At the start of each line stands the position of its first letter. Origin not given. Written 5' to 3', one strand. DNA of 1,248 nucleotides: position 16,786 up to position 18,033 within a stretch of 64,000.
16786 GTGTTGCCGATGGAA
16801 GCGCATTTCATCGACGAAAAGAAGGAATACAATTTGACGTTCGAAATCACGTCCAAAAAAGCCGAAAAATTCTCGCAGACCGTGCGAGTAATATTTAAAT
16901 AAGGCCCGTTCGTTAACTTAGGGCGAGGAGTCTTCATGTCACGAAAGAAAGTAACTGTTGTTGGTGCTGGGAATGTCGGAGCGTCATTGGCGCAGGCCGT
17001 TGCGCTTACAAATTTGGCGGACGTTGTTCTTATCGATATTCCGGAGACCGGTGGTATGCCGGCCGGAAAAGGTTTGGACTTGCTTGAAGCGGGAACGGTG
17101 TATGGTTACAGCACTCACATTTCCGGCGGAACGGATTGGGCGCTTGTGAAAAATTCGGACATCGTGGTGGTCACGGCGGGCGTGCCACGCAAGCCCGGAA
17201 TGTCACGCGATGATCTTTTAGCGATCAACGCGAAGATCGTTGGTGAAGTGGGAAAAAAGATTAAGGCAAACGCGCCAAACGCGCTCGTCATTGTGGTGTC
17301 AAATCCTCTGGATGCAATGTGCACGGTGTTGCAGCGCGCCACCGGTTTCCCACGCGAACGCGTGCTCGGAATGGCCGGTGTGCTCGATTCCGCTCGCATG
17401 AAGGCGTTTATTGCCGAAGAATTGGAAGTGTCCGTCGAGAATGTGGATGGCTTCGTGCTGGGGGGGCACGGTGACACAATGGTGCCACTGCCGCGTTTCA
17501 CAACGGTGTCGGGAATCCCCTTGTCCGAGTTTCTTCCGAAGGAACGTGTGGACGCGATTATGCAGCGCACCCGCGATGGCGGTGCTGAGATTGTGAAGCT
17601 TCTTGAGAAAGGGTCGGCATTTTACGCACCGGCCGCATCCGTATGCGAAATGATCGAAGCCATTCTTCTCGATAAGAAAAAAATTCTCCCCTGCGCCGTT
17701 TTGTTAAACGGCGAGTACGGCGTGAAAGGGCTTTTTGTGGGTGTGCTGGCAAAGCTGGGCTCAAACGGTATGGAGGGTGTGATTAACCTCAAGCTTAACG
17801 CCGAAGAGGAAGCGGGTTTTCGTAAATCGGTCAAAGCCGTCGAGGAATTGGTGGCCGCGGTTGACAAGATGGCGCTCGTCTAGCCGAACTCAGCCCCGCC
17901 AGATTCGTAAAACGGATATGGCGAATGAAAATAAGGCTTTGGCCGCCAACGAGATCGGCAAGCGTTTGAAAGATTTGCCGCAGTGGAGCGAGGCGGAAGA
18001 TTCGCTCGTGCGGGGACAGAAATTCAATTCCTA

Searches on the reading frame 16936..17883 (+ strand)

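Call 63: search_protein_families(library=pfam, proteins=[window:16936-17883:+], max_evalue=0.001)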
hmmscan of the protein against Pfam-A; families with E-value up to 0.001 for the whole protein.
window:16936-17883:+ (315 aa): 2 families
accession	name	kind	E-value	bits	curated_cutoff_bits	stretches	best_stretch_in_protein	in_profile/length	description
PF00056.29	Ldh_1_N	-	2.3e-39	135.1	27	1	5-145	2-141/141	lactate/malate dehydrogenase, NAD binding domain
PF02866.23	Ldh_1_C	-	2.1e-28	99.9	22.6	1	150-302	3-163/174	lactate/malate dehydrogenase, alpha/beta C-terminal domain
